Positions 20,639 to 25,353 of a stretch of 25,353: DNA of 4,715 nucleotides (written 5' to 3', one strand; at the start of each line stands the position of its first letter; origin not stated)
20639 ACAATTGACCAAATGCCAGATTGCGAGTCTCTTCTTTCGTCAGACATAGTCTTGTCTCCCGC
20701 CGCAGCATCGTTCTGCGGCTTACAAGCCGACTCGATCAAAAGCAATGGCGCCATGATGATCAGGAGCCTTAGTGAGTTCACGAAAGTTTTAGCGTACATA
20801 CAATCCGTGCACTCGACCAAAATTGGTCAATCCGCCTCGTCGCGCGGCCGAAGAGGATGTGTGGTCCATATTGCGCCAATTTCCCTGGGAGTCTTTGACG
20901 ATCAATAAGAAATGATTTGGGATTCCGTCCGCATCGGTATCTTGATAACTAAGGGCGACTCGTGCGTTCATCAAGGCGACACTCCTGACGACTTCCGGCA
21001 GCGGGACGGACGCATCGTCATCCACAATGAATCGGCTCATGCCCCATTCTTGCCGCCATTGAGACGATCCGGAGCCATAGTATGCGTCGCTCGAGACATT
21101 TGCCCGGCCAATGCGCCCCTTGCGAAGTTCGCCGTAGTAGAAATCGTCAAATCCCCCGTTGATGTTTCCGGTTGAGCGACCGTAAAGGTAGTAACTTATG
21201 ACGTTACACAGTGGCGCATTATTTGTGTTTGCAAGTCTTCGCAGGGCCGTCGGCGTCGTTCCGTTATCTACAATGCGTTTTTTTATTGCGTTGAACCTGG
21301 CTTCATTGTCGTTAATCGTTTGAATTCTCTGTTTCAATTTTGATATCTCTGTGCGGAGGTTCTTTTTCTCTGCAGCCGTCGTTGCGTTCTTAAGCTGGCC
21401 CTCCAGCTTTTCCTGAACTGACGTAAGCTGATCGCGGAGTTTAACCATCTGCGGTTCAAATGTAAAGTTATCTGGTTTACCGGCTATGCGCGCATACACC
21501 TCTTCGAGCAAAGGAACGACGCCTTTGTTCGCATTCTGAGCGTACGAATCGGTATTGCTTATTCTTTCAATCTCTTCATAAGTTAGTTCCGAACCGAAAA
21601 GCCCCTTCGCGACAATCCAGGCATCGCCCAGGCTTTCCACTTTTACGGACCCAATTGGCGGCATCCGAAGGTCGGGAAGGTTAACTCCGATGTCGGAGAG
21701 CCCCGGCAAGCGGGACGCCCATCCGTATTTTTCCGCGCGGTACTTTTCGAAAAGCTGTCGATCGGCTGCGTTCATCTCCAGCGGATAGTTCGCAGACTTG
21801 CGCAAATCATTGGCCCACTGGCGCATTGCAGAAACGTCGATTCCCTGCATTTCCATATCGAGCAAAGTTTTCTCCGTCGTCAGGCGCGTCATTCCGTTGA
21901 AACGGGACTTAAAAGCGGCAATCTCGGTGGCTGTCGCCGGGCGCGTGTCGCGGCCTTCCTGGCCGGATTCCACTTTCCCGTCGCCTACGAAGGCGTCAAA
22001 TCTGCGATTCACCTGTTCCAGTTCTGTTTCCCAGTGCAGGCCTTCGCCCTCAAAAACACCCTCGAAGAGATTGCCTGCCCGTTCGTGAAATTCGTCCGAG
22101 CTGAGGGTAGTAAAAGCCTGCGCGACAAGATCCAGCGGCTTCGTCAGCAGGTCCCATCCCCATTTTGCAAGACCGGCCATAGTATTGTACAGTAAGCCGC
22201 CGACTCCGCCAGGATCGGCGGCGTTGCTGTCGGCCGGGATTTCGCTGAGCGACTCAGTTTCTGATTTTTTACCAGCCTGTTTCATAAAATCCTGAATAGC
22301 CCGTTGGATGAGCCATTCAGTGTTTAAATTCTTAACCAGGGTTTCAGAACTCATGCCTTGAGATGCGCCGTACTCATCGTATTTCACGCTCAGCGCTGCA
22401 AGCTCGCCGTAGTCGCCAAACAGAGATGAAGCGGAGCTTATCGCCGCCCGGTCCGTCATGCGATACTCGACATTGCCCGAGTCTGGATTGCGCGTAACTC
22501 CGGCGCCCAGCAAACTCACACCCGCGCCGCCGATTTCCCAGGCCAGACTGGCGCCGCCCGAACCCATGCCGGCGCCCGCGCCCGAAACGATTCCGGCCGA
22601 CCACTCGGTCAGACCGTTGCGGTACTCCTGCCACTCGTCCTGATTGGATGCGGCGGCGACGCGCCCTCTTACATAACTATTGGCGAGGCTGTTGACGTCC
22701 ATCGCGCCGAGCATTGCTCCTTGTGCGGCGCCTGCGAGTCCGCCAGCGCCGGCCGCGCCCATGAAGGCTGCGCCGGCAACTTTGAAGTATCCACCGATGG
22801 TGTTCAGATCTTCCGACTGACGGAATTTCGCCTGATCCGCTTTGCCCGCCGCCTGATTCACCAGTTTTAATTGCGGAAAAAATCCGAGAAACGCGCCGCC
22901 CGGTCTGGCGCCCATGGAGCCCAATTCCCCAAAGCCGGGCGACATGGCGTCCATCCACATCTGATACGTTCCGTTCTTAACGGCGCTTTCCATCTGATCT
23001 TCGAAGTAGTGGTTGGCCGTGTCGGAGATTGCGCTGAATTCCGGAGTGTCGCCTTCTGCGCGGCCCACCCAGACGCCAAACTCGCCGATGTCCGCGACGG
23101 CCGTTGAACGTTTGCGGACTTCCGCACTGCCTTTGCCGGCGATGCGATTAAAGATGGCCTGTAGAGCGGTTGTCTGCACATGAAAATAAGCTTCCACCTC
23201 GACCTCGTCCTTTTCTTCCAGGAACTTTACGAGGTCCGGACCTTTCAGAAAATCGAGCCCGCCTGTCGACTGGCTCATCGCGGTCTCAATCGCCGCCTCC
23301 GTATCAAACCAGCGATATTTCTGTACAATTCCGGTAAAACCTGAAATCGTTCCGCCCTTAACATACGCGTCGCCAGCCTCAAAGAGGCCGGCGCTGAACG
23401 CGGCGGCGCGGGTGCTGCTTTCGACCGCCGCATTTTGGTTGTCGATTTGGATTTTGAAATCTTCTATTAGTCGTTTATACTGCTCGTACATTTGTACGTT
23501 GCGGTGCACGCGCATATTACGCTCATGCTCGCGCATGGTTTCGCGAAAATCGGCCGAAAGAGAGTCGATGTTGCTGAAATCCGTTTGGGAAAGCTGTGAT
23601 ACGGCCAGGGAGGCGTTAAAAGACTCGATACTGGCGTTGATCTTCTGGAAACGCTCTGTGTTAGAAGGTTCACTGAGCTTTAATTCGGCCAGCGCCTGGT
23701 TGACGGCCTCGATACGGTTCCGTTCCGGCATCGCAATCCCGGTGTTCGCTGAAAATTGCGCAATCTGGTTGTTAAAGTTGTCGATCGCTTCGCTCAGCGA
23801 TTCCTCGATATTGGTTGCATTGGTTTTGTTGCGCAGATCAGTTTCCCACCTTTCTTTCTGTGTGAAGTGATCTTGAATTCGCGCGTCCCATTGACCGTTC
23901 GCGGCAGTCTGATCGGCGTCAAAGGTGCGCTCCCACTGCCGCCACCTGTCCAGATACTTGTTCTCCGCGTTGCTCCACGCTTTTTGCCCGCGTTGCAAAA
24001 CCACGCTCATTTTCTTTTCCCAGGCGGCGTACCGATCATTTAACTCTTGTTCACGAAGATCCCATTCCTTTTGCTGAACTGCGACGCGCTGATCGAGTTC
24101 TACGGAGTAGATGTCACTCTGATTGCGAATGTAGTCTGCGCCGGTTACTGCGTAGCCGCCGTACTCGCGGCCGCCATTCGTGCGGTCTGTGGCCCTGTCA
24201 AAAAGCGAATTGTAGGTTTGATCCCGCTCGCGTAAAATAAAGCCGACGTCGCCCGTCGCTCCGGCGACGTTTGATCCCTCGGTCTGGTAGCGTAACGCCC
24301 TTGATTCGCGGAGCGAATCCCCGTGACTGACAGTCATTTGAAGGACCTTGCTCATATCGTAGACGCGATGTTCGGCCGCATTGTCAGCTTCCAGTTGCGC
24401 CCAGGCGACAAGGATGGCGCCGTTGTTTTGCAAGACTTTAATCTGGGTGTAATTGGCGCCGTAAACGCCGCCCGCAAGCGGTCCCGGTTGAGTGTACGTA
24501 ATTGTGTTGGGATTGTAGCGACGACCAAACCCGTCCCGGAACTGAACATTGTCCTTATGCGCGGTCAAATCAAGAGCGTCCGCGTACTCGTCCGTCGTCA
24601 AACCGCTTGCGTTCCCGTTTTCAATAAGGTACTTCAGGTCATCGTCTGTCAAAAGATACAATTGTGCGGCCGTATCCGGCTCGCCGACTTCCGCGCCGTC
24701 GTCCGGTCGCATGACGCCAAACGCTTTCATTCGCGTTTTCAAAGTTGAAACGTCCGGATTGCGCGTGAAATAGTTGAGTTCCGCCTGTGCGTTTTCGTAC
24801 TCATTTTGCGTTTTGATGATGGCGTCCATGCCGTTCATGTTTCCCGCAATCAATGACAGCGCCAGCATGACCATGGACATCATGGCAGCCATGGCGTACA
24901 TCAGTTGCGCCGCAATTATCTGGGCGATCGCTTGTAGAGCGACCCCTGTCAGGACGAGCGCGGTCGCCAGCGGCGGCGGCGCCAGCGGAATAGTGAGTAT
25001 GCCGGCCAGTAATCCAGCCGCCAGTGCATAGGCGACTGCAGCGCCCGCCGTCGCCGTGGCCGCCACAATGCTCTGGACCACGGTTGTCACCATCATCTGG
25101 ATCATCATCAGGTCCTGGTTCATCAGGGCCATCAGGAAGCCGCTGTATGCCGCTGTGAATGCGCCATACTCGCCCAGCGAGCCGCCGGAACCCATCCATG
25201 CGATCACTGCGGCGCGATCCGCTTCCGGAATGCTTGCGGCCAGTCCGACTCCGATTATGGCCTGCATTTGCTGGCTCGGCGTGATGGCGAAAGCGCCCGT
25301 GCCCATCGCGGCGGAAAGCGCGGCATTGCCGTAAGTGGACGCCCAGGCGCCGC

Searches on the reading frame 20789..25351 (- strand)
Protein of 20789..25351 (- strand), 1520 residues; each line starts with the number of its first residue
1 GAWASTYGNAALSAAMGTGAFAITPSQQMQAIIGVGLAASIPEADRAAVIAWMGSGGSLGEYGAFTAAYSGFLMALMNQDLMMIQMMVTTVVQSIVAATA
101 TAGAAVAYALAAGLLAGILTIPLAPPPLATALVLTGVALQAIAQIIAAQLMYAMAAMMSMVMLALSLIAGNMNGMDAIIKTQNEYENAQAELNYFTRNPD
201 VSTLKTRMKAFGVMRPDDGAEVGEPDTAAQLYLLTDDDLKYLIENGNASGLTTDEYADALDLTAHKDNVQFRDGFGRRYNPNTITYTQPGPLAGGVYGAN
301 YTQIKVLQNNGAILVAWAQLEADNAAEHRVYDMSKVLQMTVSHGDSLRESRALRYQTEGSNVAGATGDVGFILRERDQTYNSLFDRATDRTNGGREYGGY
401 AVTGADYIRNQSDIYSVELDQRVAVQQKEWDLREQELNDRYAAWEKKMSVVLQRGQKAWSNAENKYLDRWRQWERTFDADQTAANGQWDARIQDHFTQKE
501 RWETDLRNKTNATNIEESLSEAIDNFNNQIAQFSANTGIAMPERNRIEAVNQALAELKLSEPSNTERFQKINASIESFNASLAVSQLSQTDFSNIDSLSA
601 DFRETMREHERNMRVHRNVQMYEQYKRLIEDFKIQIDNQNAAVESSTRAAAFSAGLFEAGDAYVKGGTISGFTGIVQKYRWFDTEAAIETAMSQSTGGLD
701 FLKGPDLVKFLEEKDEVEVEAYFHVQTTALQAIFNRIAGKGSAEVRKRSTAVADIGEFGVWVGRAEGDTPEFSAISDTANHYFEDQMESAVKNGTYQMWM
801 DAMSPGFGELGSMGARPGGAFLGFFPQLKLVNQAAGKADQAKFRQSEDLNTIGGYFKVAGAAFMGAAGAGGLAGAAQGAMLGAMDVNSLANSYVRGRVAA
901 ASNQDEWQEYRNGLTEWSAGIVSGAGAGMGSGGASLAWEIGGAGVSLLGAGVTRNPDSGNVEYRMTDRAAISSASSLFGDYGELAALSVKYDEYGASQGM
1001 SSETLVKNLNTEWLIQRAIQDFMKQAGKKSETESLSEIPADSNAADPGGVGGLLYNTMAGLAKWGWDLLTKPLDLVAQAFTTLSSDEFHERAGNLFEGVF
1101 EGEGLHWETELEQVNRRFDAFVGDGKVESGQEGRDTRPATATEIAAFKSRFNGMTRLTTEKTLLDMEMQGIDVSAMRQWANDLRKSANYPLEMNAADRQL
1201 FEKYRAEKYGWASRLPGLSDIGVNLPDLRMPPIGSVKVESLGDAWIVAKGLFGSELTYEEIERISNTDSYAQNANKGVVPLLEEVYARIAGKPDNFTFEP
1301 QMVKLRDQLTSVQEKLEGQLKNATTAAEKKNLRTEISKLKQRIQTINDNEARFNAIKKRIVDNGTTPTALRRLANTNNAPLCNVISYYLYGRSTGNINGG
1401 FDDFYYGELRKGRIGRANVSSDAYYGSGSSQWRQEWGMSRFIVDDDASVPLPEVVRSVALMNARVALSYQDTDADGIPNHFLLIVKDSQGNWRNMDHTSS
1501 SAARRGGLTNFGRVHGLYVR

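Call 6: search_protein_families(library=pfam, proteins=[window:20789-25351:-], max_evalue=0.01)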
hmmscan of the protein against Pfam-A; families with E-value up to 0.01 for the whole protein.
window:20789-25351:- (1520 aa): 0 families

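Call 7: search_protein_families(library=phrogs, proteins=[window:20789-25351:-], max_evalue=0.01)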
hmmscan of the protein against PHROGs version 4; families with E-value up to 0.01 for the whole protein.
window:20789-25351:- (1520 aa): 0 families

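Call 8: search_protein_families(library=ncbifam, proteins=[window:20789-25351:-], max_evalue=0.01)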
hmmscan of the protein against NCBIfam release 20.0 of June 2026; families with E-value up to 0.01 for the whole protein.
window:20789-25351:- (1520 aa): 0 families

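Call 9: find_homologous_proteins(query=window:20789-25351:-)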
Query window:20789-25351:-: 8000 candidates shared short words with the query, none scored E <= 0.001.

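Call 14: search_solved_structures(query=window:20789-25351:-, max_evalue=1)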
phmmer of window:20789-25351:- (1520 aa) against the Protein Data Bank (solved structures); distinct sequences matched with E-value up to 1: 2.
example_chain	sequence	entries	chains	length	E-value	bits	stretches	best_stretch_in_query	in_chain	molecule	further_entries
1t6d_A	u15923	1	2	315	0.79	10.1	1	591-647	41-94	exopolyphosphatase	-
1t6c_A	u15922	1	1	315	0.94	9.9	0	591-645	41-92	exopolyphosphatase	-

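Call 15: search_protein_families(library=padloc, proteins=[window:20789-25351:-], max_evalue=0.1)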
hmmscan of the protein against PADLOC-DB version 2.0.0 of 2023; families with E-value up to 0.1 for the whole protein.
window:20789-25351:- (1520 aa): 1 family
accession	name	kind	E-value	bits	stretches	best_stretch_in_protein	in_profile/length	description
PDLC03859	LmuB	-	0.012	12.8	1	1274-1360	420-475/611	-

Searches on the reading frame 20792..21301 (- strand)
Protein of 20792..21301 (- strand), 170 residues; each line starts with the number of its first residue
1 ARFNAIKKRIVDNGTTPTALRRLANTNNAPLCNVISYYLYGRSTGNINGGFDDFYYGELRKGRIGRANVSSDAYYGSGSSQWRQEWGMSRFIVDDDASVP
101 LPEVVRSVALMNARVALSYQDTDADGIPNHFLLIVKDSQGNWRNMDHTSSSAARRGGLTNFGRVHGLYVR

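Call 24: search_protein_families(library=ncbifam, proteins=[window:20792-21301:-], max_evalue=10)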
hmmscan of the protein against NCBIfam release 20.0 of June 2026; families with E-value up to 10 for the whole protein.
window:20792-21301:- (170 aa): 0 families

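Call 48: search_solved_structures(query=A3, max_evalue=10, show_alignments=2)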
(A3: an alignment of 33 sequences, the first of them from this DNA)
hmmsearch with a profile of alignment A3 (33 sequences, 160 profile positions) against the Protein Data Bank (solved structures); distinct sequences matched with E-value up to 10: 1.
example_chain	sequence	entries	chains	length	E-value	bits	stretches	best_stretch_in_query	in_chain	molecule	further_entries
6tbm_Q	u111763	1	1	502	0.94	12.8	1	117-139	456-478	Ubiquitin carboxyl-terminal hydrolase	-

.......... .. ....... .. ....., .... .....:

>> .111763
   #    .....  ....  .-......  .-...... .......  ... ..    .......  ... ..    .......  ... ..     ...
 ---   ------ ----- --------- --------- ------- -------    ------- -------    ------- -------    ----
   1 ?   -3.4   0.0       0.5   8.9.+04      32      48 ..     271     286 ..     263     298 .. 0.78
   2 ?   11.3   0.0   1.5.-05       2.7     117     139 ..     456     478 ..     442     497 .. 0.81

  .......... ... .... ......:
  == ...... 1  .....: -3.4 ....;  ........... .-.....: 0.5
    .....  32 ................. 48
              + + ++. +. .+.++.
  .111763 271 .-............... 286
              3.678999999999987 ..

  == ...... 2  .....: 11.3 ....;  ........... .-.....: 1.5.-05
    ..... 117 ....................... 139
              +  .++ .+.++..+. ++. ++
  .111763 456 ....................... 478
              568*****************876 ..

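Call 54: predict_structure(alignment_id=A3)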
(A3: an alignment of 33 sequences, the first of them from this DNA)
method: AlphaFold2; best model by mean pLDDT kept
length: 156 residues; sequences in the alignment: 33
mean_pLDDT: 88.5   pTM: 0.82
mean pLDDT of the five models: 88.5, 87.8, 87.8, 87.7, 87.5
residues with pLDDT >= 90: 110; 70-90: 21; 50-70: 25; < 50: 0
segments of 3 or more residues with pLDDT < 50: none
pLDDT, mean of each block of 10 residues (from residue 1): 64 76 96 95 91 62 83 94 90 92 96 95 98 94 97 96
secondary structure, 60 per line:
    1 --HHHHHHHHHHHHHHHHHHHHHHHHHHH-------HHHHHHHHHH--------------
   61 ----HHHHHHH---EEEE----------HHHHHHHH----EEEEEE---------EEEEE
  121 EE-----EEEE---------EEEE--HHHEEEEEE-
elements in order: H3-29 H37-46 H65-71 E75-78 H89-96 E101-106 E116-122 E128-131 E141-144 E150-155

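Call 59: find_related_loci(query=A4, collection=metagenome_contigs, flank=4000)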
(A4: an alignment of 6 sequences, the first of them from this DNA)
Query A4 (156 aa) in metagenome_contigs; peptide patterns used: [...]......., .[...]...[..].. (x = any residue, [..] = any of these).
100 stretches matched a pattern; 3 encode a relative of the query (tblastn E <= 1e-3); 3 distinct loci.
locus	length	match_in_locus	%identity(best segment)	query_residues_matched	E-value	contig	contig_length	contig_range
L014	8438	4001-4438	51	18-154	5e-41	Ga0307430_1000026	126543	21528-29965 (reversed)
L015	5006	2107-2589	40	5-154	3e-35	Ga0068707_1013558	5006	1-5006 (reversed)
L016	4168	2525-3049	39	2-155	8e-26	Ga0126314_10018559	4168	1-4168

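Call 67: find_homologous_proteins(query=A3, max_evalue=0.00001)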
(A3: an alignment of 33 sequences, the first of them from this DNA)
Query A3 (33 sequences) (156 aa, profile of the alignment): 11 proteins with E <= 0.00001 among 1728 candidates.
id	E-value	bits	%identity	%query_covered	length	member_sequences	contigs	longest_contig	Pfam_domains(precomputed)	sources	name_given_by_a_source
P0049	9.5e-43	164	48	88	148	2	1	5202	-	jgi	-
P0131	4.9e-30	123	26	89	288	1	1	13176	-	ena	-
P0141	1.0e-26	112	27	94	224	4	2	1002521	-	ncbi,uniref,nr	ncbi:hypothetical protein [Leptospira soteropolitanensis]|uniref:Peptidase C39-like domain-containin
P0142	9.5e-26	109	39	69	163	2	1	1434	-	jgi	jgi:hypothetical protein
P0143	2.2e-23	101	27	82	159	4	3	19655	-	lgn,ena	-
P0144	2.9e-22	97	24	78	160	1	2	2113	-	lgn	-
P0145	3.7e-22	97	24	85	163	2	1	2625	-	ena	-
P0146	2.9e-18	84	31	35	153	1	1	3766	-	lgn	-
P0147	8.8e-17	80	26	74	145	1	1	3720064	-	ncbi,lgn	ncbi:hypothetical protein AB3N60_15520 [Leptospira sp. WS39.C2]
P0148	2.8e-8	52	33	28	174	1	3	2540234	-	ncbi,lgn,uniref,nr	ncbi:hypothetical protein LEP1GSC195_1863 [Leptospira wolbachii serovar Codice str. CDC]|uniref:Unch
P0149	2.0e-7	49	30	44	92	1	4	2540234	-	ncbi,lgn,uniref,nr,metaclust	ncbi:hypothetical protein LEP1GSC195_1862 [Leptospira wolbachii serovar Codice str. CDC]|uniref:Unch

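Call 68: find_encoding_contigs(protein=P0141, flank=10000, max_places=3)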
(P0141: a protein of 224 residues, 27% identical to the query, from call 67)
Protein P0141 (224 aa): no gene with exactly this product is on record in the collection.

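Call 69: find_encoding_contigs(protein=P0147, flank=10000, max_places=3)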
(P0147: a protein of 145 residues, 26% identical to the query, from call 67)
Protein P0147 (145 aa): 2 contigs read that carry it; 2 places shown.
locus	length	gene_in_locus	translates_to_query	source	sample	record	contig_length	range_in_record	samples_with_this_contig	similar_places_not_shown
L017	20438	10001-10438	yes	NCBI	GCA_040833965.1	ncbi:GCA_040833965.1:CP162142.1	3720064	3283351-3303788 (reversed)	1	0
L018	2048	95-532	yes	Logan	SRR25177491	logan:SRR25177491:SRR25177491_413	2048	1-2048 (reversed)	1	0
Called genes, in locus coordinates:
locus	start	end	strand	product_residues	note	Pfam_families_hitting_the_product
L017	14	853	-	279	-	-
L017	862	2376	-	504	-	PF01098:FTSW_RODA_SPOVE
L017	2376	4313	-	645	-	PF03717:PBP_dimer, PF00905:Transpeptidase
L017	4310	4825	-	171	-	PF04093:MreD (weak)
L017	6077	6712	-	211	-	-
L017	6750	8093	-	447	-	PF00111:Fer2 (weak), PF00211:Guanylate_cyc, PF00042:Globin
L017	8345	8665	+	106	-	-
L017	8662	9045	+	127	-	-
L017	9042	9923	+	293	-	PF06347:SH3_4 (faint), PF08239:SH3_3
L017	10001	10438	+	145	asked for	-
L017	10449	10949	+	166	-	-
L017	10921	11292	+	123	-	-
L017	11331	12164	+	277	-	-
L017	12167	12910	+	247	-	-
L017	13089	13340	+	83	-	-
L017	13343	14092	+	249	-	-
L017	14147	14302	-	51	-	-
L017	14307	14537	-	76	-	-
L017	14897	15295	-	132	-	PF01850:PIN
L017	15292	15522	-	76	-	PF19891:DUF6364 (weak)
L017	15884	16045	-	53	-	PF01934:HepT-like (weak)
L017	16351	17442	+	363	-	-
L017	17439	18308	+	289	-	PF06347:SH3_4 (faint), PF08239:SH3_3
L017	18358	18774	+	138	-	-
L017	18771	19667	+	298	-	PF08239:SH3_3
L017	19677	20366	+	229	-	-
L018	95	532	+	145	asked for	-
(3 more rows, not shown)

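Call 71: find_encoding_contigs(protein=P0143, flank=10000, max_places=3)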
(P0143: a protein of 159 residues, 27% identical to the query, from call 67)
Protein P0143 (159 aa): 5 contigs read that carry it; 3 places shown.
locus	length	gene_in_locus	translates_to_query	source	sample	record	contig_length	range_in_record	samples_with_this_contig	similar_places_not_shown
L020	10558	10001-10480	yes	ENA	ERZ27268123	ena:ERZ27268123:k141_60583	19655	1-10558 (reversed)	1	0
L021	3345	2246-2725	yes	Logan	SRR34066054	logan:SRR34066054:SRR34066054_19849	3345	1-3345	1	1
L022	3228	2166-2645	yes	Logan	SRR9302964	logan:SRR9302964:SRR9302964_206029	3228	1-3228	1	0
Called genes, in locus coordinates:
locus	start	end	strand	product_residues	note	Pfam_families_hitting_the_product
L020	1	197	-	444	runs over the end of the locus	PF01554:MatE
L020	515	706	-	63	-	-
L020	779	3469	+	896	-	PF00133:tRNA-synt_1, PF09334:tRNA-synt_1g, PF08264:Anticodon_1, PF10458:Val_tRNA-synt_C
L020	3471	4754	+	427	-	PF02844:GARS_N, PF01071:GARS_A, PF02843:GARS_C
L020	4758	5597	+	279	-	-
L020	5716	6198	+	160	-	-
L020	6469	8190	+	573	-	-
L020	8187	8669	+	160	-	-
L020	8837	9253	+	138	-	-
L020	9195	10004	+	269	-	-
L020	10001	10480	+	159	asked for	-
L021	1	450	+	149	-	?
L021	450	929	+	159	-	-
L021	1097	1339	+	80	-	-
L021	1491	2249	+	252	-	-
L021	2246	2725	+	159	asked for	-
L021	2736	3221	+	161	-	-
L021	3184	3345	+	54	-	?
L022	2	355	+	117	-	?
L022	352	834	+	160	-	-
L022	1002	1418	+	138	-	-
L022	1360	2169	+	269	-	-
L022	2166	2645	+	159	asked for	-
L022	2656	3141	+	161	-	-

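Call 77: find_encoding_contigs(protein=P0148, flank=10000, max_places=2)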
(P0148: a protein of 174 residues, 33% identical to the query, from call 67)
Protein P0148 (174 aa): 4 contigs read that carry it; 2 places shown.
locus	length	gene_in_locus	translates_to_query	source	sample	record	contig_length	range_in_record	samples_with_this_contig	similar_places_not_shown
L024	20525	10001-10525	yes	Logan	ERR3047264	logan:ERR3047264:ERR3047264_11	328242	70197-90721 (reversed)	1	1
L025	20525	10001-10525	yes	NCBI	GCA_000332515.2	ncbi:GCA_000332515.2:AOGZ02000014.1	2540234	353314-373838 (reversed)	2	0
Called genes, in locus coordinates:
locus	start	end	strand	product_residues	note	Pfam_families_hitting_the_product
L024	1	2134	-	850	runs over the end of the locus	PF00912:Transgly, PF00905:Transpeptidase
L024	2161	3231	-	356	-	PF00882:Zn_dep_PLPC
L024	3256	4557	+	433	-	PF00278:Orn_DAP_Arg_deC, PF02784:Orn_Arg_deC_N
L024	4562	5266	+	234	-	PF01128:IspD, PF12804:NTP_transf_3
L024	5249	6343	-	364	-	PF07238:PilZ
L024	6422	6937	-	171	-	PF00027:cNMP_binding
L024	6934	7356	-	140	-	PF00027:cNMP_binding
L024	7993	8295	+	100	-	PF01909:NTP_transf_2, PF18765:Polbeta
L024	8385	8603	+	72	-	-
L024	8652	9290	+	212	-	PF08239:SH3_3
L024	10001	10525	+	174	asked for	-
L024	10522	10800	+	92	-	-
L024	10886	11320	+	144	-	-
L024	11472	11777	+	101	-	-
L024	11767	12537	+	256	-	-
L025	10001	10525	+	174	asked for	-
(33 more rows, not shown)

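Call 96: find_related_loci(query=A4, collection=viral_contigs, flank=6000)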
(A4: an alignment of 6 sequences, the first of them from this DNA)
Query A4 (156 aa) in viral_contigs; peptide patterns used: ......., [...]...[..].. (x = any residue, [..] = any of these).
108 stretches matched a pattern, but none encodes a relative of the query by tblastn (E <= 1e-3).
